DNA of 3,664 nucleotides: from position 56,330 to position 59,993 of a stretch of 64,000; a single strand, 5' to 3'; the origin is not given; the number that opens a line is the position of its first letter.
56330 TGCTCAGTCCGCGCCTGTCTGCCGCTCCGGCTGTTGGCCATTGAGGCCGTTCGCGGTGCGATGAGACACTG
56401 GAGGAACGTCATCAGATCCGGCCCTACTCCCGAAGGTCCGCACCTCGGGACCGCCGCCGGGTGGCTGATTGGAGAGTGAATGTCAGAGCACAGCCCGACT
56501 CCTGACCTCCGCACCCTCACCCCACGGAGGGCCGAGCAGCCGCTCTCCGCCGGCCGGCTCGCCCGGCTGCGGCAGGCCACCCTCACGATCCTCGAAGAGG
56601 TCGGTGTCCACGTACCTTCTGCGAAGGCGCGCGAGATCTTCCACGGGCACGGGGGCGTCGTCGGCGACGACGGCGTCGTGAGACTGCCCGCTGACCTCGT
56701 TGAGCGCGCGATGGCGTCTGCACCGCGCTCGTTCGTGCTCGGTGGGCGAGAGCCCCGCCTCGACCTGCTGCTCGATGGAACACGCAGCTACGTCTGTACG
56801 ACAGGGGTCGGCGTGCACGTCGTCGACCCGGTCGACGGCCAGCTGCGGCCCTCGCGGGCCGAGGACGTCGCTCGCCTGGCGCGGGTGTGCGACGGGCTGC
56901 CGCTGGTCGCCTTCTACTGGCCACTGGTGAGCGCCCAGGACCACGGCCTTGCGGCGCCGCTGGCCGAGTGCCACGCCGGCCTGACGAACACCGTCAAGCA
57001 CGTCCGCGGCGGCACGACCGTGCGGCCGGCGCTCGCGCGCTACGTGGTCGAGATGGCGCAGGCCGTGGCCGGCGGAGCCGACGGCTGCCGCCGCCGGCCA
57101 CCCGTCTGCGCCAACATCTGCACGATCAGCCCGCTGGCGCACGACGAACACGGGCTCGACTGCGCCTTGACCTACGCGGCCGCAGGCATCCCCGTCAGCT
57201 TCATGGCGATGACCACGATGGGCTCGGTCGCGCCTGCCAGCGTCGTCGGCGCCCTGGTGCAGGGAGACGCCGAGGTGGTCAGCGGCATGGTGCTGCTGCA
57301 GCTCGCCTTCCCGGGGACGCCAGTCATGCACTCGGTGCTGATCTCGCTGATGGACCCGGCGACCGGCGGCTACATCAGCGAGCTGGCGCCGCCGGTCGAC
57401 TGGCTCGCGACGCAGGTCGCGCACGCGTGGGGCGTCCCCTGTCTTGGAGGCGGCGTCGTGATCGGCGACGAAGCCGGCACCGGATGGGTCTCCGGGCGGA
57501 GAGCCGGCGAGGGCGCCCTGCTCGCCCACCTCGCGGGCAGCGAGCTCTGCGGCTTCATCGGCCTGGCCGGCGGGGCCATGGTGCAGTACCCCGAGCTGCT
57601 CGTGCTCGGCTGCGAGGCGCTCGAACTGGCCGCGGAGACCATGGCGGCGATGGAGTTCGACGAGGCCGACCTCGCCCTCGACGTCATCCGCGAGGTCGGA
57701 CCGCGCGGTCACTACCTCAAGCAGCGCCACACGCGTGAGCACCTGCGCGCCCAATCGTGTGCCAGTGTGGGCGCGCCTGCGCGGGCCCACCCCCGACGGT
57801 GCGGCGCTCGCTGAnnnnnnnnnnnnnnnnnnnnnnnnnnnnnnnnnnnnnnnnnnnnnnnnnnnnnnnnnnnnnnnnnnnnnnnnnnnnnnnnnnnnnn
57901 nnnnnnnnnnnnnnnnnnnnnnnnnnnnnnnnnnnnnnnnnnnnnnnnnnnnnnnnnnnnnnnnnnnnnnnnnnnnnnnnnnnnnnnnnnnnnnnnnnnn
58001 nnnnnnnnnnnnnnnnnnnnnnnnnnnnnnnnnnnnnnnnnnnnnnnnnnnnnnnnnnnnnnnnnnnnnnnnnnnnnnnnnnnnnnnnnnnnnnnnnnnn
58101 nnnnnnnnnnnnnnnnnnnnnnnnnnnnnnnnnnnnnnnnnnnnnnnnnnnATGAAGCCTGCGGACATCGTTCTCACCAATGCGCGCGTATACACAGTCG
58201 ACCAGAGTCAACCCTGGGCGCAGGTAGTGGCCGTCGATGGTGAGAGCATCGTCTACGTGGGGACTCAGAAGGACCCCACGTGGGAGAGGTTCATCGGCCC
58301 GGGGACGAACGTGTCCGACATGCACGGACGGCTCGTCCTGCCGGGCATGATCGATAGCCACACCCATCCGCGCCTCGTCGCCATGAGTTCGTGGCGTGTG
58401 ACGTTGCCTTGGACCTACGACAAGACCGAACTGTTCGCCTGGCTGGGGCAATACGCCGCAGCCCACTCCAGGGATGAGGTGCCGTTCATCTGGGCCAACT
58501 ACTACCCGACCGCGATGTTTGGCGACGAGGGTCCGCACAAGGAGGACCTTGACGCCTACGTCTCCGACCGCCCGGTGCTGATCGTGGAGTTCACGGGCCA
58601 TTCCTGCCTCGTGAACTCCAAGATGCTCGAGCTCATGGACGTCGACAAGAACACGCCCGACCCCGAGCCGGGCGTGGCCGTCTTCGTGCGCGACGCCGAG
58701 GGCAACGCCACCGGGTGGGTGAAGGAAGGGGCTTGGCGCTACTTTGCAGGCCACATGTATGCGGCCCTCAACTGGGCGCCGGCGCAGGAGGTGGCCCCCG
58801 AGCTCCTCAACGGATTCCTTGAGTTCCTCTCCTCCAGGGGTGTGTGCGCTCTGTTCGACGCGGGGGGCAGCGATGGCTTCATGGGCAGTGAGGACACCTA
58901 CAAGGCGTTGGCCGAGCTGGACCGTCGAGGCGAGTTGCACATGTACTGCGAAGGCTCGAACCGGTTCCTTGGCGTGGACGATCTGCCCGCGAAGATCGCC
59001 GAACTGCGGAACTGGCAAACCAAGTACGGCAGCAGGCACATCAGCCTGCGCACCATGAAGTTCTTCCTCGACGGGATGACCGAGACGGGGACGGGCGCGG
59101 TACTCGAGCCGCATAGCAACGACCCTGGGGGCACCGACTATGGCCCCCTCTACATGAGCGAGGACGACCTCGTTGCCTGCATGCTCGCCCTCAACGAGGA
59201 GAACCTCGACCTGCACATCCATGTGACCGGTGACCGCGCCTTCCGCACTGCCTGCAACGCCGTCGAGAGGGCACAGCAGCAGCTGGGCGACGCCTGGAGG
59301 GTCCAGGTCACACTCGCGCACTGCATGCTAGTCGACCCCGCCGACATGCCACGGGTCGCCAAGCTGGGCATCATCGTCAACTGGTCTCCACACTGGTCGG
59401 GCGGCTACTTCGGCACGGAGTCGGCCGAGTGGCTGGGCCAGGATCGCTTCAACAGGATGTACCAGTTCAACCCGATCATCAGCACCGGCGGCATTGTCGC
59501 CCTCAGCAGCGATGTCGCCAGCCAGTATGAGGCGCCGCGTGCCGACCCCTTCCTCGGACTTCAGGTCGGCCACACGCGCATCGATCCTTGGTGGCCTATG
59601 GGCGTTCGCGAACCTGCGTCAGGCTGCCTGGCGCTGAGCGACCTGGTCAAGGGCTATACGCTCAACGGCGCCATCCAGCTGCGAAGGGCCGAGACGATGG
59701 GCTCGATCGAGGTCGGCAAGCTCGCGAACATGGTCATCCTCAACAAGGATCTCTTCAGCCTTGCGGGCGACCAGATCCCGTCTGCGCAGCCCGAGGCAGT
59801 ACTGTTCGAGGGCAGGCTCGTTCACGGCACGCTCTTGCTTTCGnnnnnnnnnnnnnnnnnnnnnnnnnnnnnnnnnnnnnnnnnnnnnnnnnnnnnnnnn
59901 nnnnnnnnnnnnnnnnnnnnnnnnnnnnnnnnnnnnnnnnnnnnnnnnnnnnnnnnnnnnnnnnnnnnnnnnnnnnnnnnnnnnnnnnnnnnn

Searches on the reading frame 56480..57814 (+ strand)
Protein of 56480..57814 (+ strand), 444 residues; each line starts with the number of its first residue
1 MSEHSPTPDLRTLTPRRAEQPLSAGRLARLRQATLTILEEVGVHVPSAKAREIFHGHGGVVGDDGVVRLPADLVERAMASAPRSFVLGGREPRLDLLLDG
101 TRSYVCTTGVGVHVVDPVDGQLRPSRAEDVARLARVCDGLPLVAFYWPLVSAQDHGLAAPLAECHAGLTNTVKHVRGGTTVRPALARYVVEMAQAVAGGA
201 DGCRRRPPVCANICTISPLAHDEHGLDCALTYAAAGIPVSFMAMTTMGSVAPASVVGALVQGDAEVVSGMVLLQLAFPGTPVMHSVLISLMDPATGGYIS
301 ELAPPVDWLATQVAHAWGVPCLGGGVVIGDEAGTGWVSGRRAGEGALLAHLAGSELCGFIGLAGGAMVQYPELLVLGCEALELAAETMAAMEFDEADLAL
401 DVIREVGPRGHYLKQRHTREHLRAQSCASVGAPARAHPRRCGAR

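Call 13: search_protein_families(library=pfam, proteins=[window:56480-57811:+])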
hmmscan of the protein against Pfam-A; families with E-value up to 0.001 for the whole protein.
window:56480-57811:+ (444 aa): 1 family
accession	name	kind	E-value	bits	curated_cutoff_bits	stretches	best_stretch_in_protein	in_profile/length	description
PF06253.16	MTTB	-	9.7e-57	192.5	25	1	17-423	29-435/500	Trimethylamine methyltransferase (MTTB)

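Call 79: search_protein_families(library=ncbifam, proteins=[window:56480-57811:+], max_evalue=0.00001)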
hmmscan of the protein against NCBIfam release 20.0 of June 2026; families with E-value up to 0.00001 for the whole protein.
window:56480-57811:+ (444 aa): 1 family
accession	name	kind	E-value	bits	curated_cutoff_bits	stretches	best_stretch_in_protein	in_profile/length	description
TIGR02369.2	trimeth_pyl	equivalog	2.1e-77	260.6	525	1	22-428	6-414/469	[trimethylamine--corrinoid protein] Co-methyltransferase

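Call 86: find_encoding_contigs(protein=window:56480-57814:+, flank=2000, max_places=3)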
Protein window:56480-57814:+ (444 aa): no gene with exactly this product is on record in the collection.

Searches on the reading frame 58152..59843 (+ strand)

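Call 13: search_protein_families(library=pfam, proteins=[window:58152-59843:+])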
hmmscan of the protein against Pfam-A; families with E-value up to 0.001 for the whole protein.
window:58152-59843:+ (564 aa): 2 families
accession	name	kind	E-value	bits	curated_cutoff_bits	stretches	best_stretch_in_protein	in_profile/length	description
PF07969.17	Amidohydro_3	-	2.2e-57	196.1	29.7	1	54-558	2-472/472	Amidohydrolase family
PF01979.26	Amidohydro_1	-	2.7e-14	53.6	25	1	326-540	123-332/345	Amidohydrolase family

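Call 79: search_protein_families(library=ncbifam, proteins=[window:58152-59843:+], max_evalue=0.00001)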
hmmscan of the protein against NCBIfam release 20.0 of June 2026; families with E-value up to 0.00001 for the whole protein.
window:58152-59843:+ (564 aa): 13 families
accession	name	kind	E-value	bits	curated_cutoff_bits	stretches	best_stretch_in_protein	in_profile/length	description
TIGR01224.1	hutI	equivalog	1.2e-10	40.8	298.15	1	24-73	4-49/377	imidazolonepropionase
NF006056.0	PRK08204.1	subfamily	3.8e-10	39.1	391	0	5-72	4-66/449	hypothetical protein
TIGR03314.1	Se_ssnA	subfamily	1.9e-08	33.6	455.5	1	7-72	2-66/441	putative selenium metabolism protein SsnA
NF006689.0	PRK09237.1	equivalog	2.1e-08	33.1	371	0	4-72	3-65/383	amidohydrolase/deacetylase family metallohydrolase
NF004701.0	PRK06038.1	equivalog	2.6e-08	33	609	1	3-191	3-178/432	N-ethylammeline chlorohydrolase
NF006055.0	PRK08203.1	equivalog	4e-08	32.2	532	0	6-100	7-93/455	8-oxoguanine deaminase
NF005211.0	PRK06687.1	equivalog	1e-07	31.1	703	0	23-102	21-89/419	TRZ/ATZ family protein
NF009686.0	PRK13207.1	subfamily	1.3e-07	30.8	354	0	499-538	406-445/569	urease subunit alpha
NF005540.0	PRK07203.1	equivalog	1.6e-07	30.3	444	0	6-72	2-67/444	putative aminohydrolase SsnA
NF005557.0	PRK07228.1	equivalog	1.4e-06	27.3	522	0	5-73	2-65/445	5'-deoxyadenosine deaminase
NF051886.1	XaaProDiPepCaul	equivalog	2.2e-06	27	500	0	24-72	19-63/398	Xaa-Pro dipeptidase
NF004995.0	PRK06380.1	subfamily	2.4e-06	26.8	567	0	6-82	3-69/418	metal-dependent hydrolase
TIGR02967.1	guan_deamin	equivalog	8.1e-06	25.1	375.4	0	44-75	25-57/401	guanine deaminase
